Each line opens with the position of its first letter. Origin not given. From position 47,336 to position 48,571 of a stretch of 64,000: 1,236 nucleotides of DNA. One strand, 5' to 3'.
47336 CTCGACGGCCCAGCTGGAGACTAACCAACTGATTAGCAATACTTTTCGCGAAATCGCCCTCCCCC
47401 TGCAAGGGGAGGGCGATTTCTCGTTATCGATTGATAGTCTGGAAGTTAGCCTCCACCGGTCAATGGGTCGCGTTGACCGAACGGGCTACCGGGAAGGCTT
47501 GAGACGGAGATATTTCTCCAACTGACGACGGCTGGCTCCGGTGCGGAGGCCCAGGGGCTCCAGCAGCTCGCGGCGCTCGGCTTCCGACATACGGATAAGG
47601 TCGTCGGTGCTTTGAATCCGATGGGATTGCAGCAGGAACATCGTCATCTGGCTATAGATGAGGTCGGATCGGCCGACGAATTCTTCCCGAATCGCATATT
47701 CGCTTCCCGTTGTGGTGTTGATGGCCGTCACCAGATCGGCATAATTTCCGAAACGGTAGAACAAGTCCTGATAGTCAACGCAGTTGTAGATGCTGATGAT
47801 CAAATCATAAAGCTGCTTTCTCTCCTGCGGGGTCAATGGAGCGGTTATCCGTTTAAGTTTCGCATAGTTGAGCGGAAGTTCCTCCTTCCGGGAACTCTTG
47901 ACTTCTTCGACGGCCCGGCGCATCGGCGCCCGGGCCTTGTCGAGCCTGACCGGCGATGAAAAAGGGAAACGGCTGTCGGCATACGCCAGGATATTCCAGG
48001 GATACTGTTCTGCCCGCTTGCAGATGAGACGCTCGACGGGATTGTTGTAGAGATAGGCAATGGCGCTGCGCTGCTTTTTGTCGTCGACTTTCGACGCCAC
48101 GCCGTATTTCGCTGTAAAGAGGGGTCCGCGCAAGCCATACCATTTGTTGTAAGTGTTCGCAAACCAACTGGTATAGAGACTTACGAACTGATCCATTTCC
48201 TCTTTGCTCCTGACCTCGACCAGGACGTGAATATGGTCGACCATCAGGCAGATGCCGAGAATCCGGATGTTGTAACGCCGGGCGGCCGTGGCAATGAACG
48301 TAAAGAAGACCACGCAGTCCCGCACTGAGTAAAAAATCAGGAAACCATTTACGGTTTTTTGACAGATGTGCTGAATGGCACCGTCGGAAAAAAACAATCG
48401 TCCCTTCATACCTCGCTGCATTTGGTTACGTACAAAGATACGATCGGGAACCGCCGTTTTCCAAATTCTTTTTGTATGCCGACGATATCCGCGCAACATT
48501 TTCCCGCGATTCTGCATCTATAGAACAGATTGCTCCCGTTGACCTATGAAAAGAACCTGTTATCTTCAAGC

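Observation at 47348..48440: HUH/Y1 (RAYT/IS200-like) transposase gene abutting a family of ~110-bp long-hairpin repeats: candidate REPIN-RAYT system in a Bacteroidota genome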

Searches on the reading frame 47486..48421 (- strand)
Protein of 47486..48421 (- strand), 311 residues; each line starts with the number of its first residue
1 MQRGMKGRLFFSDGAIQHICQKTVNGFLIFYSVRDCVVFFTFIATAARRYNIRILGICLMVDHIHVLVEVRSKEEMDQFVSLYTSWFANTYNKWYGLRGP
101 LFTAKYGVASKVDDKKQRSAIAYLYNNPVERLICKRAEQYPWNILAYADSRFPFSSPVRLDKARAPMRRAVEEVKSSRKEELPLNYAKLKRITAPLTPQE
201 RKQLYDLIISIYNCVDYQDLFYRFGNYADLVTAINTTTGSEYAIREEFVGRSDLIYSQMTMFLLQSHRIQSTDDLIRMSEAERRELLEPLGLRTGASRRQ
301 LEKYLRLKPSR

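Call 8: search_protein_families(library=pfam, proteins=[window:47486-48421:-], max_evalue=1)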
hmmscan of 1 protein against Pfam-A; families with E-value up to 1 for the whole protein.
window:47486-48421:- (311 aa): 1 family
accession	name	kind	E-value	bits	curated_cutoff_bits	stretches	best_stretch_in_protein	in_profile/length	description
PF01797.21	Y1_Tnp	-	3.6e-08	34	23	1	41-124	30-118/121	Transposase IS200 like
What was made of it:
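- On HUH/Y1 transposase superfamily (Pfam PF01797): 34 bits against a gathering score of 23, residues 41-124 (call 8).
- Checked: Pfam Y1_Tnp scores 34 bits against a cut-off of 23 (call 8).
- Pfam Y1_Tnp is above cut-off (call 8).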

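Call 9: search_protein_families(library=ncbifam, proteins=[window:47486-48421:-], max_evalue=1)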
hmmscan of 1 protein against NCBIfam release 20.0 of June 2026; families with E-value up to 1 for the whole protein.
window:47486-48421:- (311 aa): 2 families
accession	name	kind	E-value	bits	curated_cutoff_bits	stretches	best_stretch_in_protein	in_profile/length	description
NF047646.1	REP_Tyr_transpos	equivalog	5.8e-11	42.5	80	1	13-142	8-145/146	REP-associated tyrosine transposase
NF033573.1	transpos_IS200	equivalog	0.0031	17.7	55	1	42-92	37-87/126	IS200/IS605 family transposase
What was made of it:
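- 47486..48409 (-): Y1/HUH (RAYT-like) gene, 307 aa. The catalytic domain is about residues 1-145 and the family-specific helical C-terminal domain about residues 146-307. Pfam Y1_Tnp scores 34 bits (call 8) and NCBIfam REP_Tyr_transpos 42.5 bits (call 9).
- On RAYT / TnpA_REP (class 2 TnpA_Y1): It is still the best NCBIfam model (call 9).
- On IS200/IS605 insertion sequence: 17.7 bits against a cut-off of 55 (call 9).
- Closest known: REPtron: TnpA_REP/RAYT with REP/BIME. Different: It scores below the NCBIfam equivalog cut-off (call 9).
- The best NCBIfam model is REP_Tyr_transpos over residues 13-142 (call 9). The NCBIfam RAYT equivalog cut-off is not met: 42.5 against 80 bits (call 9). The NCBIfam IS200 model scores only 17.7 against 55 bits (call 9).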

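Call 10: search_solved_structures(query=window:47486-48421:-, max_evalue=10, show_alignments=3)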
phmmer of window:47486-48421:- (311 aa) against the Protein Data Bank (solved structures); distinct sequences matched with E-value up to 10: 2.
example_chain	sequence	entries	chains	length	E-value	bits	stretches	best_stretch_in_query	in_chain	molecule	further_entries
2jz3_A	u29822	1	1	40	1.6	11.3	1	15-32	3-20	Suppressor of cytokine signaling 3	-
2c6s_A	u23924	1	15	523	1.8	11.2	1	159-237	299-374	ADENOVIRUS 2,12 PENTON BASE CHIMERA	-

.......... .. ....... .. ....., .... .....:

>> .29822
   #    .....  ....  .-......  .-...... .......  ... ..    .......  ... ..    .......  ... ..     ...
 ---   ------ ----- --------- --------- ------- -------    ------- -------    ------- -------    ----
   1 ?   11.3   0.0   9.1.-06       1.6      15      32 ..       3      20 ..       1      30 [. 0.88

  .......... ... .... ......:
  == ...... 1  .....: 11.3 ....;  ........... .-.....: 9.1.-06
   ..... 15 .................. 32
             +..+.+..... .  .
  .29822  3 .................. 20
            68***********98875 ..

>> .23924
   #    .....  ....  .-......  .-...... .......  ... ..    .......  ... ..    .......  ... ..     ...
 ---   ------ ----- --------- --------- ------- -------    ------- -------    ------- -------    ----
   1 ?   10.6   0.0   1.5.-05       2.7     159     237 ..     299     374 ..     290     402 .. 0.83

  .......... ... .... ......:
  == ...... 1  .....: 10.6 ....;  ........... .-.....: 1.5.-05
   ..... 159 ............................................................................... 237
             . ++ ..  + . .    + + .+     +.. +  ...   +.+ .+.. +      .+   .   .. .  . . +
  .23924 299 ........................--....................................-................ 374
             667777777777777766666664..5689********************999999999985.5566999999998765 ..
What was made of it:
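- Tried and rejected: phmmer of the protein against PDB sequences: nothing relevant (call 10).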

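Call 12: find_homologous_proteins(query=window:47486-48421:-, max_evalue=0.001)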
Query window:47486-48421:- (311 aa): 203 proteins with E <= 0.001 among 1318 candidates; the best 120 are listed.
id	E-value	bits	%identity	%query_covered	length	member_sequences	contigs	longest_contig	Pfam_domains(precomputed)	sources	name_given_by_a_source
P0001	4.5e-187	639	91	98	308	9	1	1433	PF01797.22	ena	-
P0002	1.3e-185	634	91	98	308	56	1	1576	PF01797.22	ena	-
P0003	1.3e-174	598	87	98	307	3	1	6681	PF01797.22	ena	-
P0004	6.1e-173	592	84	98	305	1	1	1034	PF01797.22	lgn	-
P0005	1.2e-172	591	85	98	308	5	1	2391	PF01797.22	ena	-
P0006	1.5e-172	591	84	98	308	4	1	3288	PF01797.22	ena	-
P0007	4.2e-172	589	84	98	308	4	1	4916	PF01797.22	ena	-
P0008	1.4e-171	588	84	98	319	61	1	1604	PF01797.22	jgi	-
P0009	2.8e-169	580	83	98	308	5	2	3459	PF01797.22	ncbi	-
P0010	5.0e-143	494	70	99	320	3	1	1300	PF01797.22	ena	-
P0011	5.7e-143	494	69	99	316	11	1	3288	PF01797.22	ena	-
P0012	1.6e-142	492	69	98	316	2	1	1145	PF01797.22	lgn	-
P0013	2.4e-141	488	69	98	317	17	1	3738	PF01797.22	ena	-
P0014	3.1e-141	488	69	98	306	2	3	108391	PF01797.22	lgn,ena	-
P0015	7.2e-141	487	68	97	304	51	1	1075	PF01797.22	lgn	-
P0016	1.2e-140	486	67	98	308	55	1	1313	PF01797.22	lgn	-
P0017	6.4e-139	480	66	98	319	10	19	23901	PF01797.22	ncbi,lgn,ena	-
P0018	5.3e-138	477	67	99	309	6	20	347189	PF01797.22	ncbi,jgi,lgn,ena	jgi:Transposase IS200 like.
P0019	6.6e-137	474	66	98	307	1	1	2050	PF01797.22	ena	-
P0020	9.2e-136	470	67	98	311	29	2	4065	PF01797.22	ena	-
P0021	4.2e-135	468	67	97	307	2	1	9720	PF01797.22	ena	-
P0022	1.8e-132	459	67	99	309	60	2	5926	PF01797.22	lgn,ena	-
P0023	1.9e-131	456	67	97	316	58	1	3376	PF01797.22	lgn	-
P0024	4.6e-128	445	64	98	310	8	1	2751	PF01797.22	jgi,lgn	jgi:REP element-mobilizing transposase RayT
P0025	1.8e-122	427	61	98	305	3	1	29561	PF01797.22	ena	-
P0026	2.0e-121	423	62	98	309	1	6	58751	PF01797.22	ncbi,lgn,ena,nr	ncbi:MAG: transposase [Bacteroidales bacterium]|nr:transposase [Bacteroidales bacterium]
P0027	2.7e-121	423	61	99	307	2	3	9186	PF01797.22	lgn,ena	-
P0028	5.3e-121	422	61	98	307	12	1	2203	PF01797.22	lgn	-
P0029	9.2e-120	418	60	98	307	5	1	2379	PF01797.22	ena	-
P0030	3.8e-119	416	61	98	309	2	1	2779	PF01797.22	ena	-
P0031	5.5e-112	392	59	97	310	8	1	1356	PF01797.22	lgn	-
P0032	1.9e-110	387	59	97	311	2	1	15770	PF01797.22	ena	-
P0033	5.5e-105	369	56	98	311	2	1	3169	PF01797.22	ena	-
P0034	1.1e-103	365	53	97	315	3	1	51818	PF01797.22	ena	-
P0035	5.6e-103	362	53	97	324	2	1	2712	PF01797.22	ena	-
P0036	8.2e-103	362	52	97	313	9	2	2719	PF01797.22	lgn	-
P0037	1.1e-101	358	55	98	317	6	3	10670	PF01797.22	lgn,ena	-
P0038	3.9e-101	356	52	97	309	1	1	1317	PF01797.22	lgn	-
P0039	2.2e-100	354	53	97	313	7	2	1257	PF01797.22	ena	-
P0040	5.7e-100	353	53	97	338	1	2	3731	PF01797.22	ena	-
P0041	1.1e-99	352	53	98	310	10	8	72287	PF01797.22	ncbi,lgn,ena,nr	ncbi:MAG: transposase [Bacteroidales bacterium]|nr:transposase [Bacteroidales bacterium]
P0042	9.0e-99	349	52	97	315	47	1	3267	PF01797.22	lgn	-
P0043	1.3e-98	348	54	98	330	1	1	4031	PF01797.22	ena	-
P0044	1.5e-98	348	52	98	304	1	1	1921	PF01797.22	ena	-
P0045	1.1e-97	345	54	97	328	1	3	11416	PF01797.22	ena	-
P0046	6.3e-96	339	52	97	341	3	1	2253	PF01797.22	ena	-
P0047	2.5e-95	337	85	55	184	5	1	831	PF01797.22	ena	-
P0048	3.3e-94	334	51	98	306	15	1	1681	PF01797.22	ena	-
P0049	5.1e-94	333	50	98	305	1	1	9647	PF01797.22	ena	-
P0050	6.7e-94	333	66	53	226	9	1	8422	PF01797.22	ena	-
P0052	1.7e-93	331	51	97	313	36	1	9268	PF01797.22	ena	-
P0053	1.7e-93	331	50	97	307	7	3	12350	PF01797.22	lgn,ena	-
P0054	2.1e-93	331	50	98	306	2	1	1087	PF01797.22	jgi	-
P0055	1.4e-92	328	50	98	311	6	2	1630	PF01797.22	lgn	-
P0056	1.6e-92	328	50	98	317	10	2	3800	PF01797.22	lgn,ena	-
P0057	1.7e-92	328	49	98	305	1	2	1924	PF01797.22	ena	-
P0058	2.2e-92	328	49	98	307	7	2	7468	PF01797.22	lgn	-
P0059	5.9e-91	323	50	98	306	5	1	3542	PF01797.22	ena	-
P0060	1.1e-89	319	50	98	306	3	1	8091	PF01797.22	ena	-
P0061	2.5e-89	318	50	97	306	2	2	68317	PF01797.22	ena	-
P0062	2.6e-88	314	50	97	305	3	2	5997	PF01797.22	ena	-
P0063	4.1e-88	314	49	98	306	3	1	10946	PF01797.22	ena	-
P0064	7.3e-88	313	49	97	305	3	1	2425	PF01797.22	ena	-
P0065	4.3e-86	307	48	97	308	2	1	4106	PF01797.22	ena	-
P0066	4.8e-86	307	48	97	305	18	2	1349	PF01797.22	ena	-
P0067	9.9e-85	303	49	96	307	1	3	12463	PF01797.22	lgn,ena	-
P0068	1.0e-84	303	48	97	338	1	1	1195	PF01797.22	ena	-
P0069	1.3e-84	302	48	97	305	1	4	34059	PF01797.22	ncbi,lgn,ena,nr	ncbi:MAG: transposase [Bacteroidales bacterium]|nr:transposase [Bacteroidales bacterium]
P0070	1.4e-84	302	47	97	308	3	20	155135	PF01797.22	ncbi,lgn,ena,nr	ncbi:MAG: transposase [Bacteroidales bacterium]|nr:transposase [Bacteroidales bacterium]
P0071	2.1e-84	302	47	97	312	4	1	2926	PF01797.22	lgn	-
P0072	1.1e-83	299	49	97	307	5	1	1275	PF01797.22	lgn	-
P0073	3.7e-83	297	46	98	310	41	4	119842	PF01797.22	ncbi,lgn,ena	-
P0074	3.0e-82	294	46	97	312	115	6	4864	PF01797.22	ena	-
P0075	3.1e-82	294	47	97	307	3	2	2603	PF01797.22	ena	-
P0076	4.2e-82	294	46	96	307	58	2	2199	PF01797.22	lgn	-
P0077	1.8e-81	292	47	98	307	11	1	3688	PF01797.22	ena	-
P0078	2.6e-81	291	45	98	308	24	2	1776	PF01797.22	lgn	-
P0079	3.1e-81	291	47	97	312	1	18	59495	PF01797.22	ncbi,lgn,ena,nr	ncbi:MAG: transposase [Bacteroidales bacterium]|nr:transposase [Bacteroidales bacterium]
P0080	4.3e-81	291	47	98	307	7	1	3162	PF01797.22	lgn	-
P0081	7.8e-81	290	47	97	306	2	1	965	PF01797.22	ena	-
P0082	8.6e-80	286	45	98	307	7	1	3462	PF01797.22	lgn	-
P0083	2.5e-79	285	45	97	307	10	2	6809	PF01797.22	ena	-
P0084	3.0e-79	285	46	98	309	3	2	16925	PF01797.22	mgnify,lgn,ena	mgnify:CR=1 FL=1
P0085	7.4e-79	283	46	97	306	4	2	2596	PF01797.22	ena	-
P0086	1.5e-78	282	46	97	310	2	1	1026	PF01797.22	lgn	-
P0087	1.6e-78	282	45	98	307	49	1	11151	PF01797.22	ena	-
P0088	1.8e-78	282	43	99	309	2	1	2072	PF01797.22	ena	-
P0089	1.9e-78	282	44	98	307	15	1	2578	PF01797.22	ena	-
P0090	2.6e-78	282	46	97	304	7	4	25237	PF01797.22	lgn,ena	-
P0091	3.6e-78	281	44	98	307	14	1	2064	PF01797.22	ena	-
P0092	4.7e-78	281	45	97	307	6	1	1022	PF01797.22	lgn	-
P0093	3.3e-77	278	44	95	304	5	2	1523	PF01797.22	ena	-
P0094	4.8e-77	277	46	97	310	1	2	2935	PF01797.22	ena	-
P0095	5.2e-77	277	45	97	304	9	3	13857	PF01797.22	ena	-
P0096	1.0e-76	276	44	97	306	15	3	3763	PF01797.22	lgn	-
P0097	6.2e-76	274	46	96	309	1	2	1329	PF01797.22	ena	-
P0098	9.7e-76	273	46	95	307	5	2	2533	PF01797.22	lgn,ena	-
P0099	2.5e-75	272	45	95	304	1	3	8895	PF01797.22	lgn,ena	-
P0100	4.0e-75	271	61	66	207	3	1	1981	PF01797.22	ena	-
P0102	7.3e-75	270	45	93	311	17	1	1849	PF01797.22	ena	-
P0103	1.1e-74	270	44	97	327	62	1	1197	PF01797.22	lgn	-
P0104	1.6e-74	269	44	97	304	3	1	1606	PF01797.22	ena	-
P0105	3.2e-74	268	45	95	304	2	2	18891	PF01797.22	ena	-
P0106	1.1e-73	266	44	97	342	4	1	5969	PF01797.22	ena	-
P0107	2.4e-73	265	43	97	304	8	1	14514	PF01797.22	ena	-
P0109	1.4e-72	263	43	95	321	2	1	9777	PF01797.22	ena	-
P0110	4.3e-72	261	44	95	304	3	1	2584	PF01797.22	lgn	-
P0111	5.2e-72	261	45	95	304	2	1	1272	PF01797.22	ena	-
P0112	1.1e-71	260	43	95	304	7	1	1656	PF01797.22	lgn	-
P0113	2.2e-71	259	43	95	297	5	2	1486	PF01797.22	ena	-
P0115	5.7e-70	254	42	94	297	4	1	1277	PF01797.22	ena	-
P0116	8.3e-70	254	43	94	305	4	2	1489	PF01797.22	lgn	-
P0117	1.4e-69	253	41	98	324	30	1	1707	PF01797.22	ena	-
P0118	1.6e-69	253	41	97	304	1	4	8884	PF01797.22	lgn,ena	-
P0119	1.9e-69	252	42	95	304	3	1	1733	PF01797.22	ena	-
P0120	2.8e-69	252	41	97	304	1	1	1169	PF01797.22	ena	-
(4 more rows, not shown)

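Call 14: find_related_loci(query=A2, collection=genome_contigs, flank=10000)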
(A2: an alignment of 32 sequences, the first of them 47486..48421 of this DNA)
Query A2 (311 aa) in genome_contigs; peptide patterns used: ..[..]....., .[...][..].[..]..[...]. (x = any residue, [..] = any of these).
222 stretches matched a pattern; 166 encode a relative of the query (tblastn E <= 1e-3); the best 80 are kept; 80 distinct loci.
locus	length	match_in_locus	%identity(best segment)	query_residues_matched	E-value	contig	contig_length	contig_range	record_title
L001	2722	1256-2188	100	1-311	0e+0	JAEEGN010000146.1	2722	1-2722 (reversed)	MAG: Selenomonadaceae bacterium isolate Tb.RUG.10 k141_6128914_flag=0_multi=52.8919_len=2722, whole genome shotgun seque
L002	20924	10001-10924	92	4-311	0e+0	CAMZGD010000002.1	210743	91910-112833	MAG TPA_asm: uncultured Bacteroidales bacterium isolate SRR10912534_bin.104_metaWRAP_v1.3_MAG genome assembly, contig: E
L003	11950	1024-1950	83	2-310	4e-177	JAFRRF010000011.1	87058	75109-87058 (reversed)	MAG: Bacteroidales bacterium isolate RGIG2727 Goat_Omasum-4__c166679, whole genome shotgun sequence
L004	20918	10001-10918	67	5-310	2e-145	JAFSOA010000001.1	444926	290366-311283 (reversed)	MAG: Bacteroidales bacterium isolate RGIG3317 Goat_Reticulum-5__c43, whole genome shotgun sequence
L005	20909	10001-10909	67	5-307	4e-145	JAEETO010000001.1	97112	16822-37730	MAG: Bacteroidales bacterium isolate Tb.RUG.407 NODE_403_length_97112_cov_1.692385, whole genome shotgun sequence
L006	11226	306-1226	66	4-310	2e-144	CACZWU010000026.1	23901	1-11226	MAG: uncultured Bacteroidia bacterium isolate RUG13016 genome assembly, contig: RUG13016_asm_26, whole genome shotgun se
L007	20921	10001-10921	67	5-311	3e-140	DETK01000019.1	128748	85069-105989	MAG TPA_asm: Bacteroidales bacterium UBA3290 UBA3290_contig_4747, whole genome shotgun sequence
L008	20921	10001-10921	67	5-311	1e-139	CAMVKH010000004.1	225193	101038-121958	MAG TPA_asm: uncultured Bacteroidales bacterium isolate SRR8387721_bin.25_metaWRAP_v1.3_MAG genome assembly, contig: ERZ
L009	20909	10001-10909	67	5-307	2e-136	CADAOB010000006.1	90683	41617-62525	MAG: uncultured Bacteroidia bacterium isolate RUG13471 genome assembly, contig: RUG13471_asm_6, whole genome shotgun seq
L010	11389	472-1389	61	5-310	4e-126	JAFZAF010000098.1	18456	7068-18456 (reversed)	MAG: Bacteroidales bacterium isolate RGIG7582 Water_buffalos_Omasum-3__c318828, whole genome shotgun sequence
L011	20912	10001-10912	59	4-307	2e-119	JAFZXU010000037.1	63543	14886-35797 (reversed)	MAG: Bacteroidales bacterium isolate RGIG8195 Water_buffalos_Rumen-3__c1096516, whole genome shotgun sequence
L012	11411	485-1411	53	2-310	3e-107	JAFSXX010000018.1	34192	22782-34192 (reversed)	MAG: Bacteroidales bacterium isolate RGIG3574 Goat_Rumen.Co__c1023277, whole genome shotgun sequence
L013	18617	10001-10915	52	3-307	8e-107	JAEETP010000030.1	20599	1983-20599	MAG: Bacteroidales bacterium isolate Tb.RUG.408 NODE_9792_length_20599_cov_2.117184, whole genome shotgun sequence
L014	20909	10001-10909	52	5-307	8e-103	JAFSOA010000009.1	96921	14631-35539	MAG: Bacteroidales bacterium isolate RGIG3317 Goat_Reticulum-5__c435, whole genome shotgun sequence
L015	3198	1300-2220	49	1-307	2e-104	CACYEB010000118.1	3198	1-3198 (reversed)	MAG: uncultured Bacteroidia bacterium isolate RUG11854 genome assembly, contig: RUG11854_asm_118, whole genome shotgun s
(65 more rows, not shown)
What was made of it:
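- There are several paralogs per genome (call 14). Loci are internal to contigs of 100-470 kb, which multi-copy IS would break (call 14).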

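Call 29: predict_structure(alignment_id=A2)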
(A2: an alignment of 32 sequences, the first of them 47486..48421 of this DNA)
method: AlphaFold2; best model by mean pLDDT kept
length: 311 residues; sequences in the alignment: 32
mean_pLDDT: 90.9   pTM: 0.89
mean pLDDT of the five models: 90.9, 89.8, 89.1, 88.7, 85.7
residues with pLDDT >= 90: 258; 70-90: 27; 50-70: 18; < 50: 8
segments of 3 or more residues with pLDDT < 50: 1-8
pLDDT, mean of each block of 10 residues (from residue 1): 40 86 92 97 97 96 94 94 97 95 91 90 92 93 96 96 98 98 97 98 98 96 93 81 58 89 96 95 97 93 89 50
secondary structure, 60 per line:
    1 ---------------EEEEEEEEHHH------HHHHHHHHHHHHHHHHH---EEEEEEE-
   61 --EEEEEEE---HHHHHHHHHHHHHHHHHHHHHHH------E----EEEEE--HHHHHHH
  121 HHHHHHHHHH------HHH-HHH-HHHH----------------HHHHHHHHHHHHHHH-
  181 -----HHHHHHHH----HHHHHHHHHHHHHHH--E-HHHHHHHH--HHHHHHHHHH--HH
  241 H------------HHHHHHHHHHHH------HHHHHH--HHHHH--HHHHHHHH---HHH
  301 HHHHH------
elements in order: E16-23 H33-49 E53-59 E63-69 H73-95 E107-111 H114-130 H145-148 H165-179 H186-193 H198-212 H217-224 H227-236 H254-265 H272-277 H280-284 H287-294 H298-305

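Call 35: fold_search(model_id=the predicted structure, library=pdb)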
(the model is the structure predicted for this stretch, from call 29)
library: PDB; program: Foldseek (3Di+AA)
matches with E <= 10: 993; with E <= 0.001: 1
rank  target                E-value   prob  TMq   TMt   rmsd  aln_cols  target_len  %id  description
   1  4er8_A                1.1e-04  1.00  0.36  0.63   2.9       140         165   14  Structure of the REP associates tyrosine transposase bound to a REP hairpin (released 2012-08-15)
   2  2xm3_A                3.8e-03  1.00  0.28  0.62   5.5       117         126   13  Deinococcus radiodurans ISDra2 Transposase Left end DNA complex (released 2010-10-13)
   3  2f4f_A                3.8e-03  1.00  0.27  0.58   9.7       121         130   16  Crystal structure of IS200 transposase (released 2005-12-13)
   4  2xma_A                5.1e-03  1.00  0.29  0.61   5.2       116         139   14  DEINOCOCCUS RADIODURANS ISDRA2 TRANSPOSASE RIGHT END DNA COMPLEX (released 2010-10-13)
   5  2xma_E                5.7e-03  1.00  0.29  0.60   5.3       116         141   14  DEINOCOCCUS RADIODURANS ISDRA2 TRANSPOSASE RIGHT END DNA COMPLEX (released 2010-10-13)
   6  2xma_B                5.9e-03  1.00  0.29  0.63   5.1       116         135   14  DEINOCOCCUS RADIODURANS ISDRA2 TRANSPOSASE RIGHT END DNA COMPLEX (released 2010-10-13)
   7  2vjv_A                6.2e-03  1.00  0.28  0.66   4.3       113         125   14  Crystal structure of the IS608 transposase in complex with left end 26-mer DNA hairpin and a 6-mer DNA representing th (released 2008-02-19)
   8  2xm3_B                6.9e-03  1.00  0.28  0.62   5.3       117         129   15  Deinococcus radiodurans ISDra2 Transposase Left end DNA complex (released 2010-10-13)
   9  2a6m_B                6.9e-03  1.00  0.29  0.57   6.2       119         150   13  Crystal Structure of the ISHp608 Transposase (released 2005-10-25)
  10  2xo6_D                7.2e-03  1.00  0.29  0.65   5.3       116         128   13  DEINOCOCCUS RADIODURANS ISDRA2 TRANSPOSASE Y132F MUTANT COMPLEXED WITH LEFT END RECOGNITION AND CLEAVAGE SITE (released 2010-10-13)
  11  2xm3_D                8.3e-03  1.00  0.29  0.65   2.5       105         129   11  Deinococcus radiodurans ISDra2 Transposase Left end DNA complex (released 2010-10-13)
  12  2a6m_A                8.8e-03  1.00  0.29  0.65   2.3       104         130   13  Crystal Structure of the ISHp608 Transposase (released 2005-10-25)
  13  2xm3_C                8.8e-03  1.00  0.29  0.65   5.2       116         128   11  Deinococcus radiodurans ISDra2 Transposase Left end DNA complex (released 2010-10-13)
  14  2xo6_A                1.0e-02  1.00  0.29  0.63   2.4       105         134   14  DEINOCOCCUS RADIODURANS ISDRA2 TRANSPOSASE Y132F MUTANT COMPLEXED WITH LEFT END RECOGNITION AND CLEAVAGE SITE (released 2010-10-13)
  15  2a6o_A                1.0e-02  1.00  0.28  0.55   5.8       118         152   12  Crystal Structure of the ISHp608 Transposase in Complex with Stem-loop DNA (released 2005-10-25)
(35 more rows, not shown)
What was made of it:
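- On HUH/Y1 transposase superfamily (Pfam PF01797): Foldseek hits are 4ER8, 2XM3, 2F4F and 2A6M, with TM (target) 0.55-0.67 (calls 29, 35).
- Closest known: REPtron: TnpA_REP/RAYT with REP/BIME. Same: Best structural match (call 35).
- The AF2 model (pLDDT 90.9) matches 4ER8, the RAYT-REP complex, best: E 1e-4, TM 0.63 (calls 29, 35).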
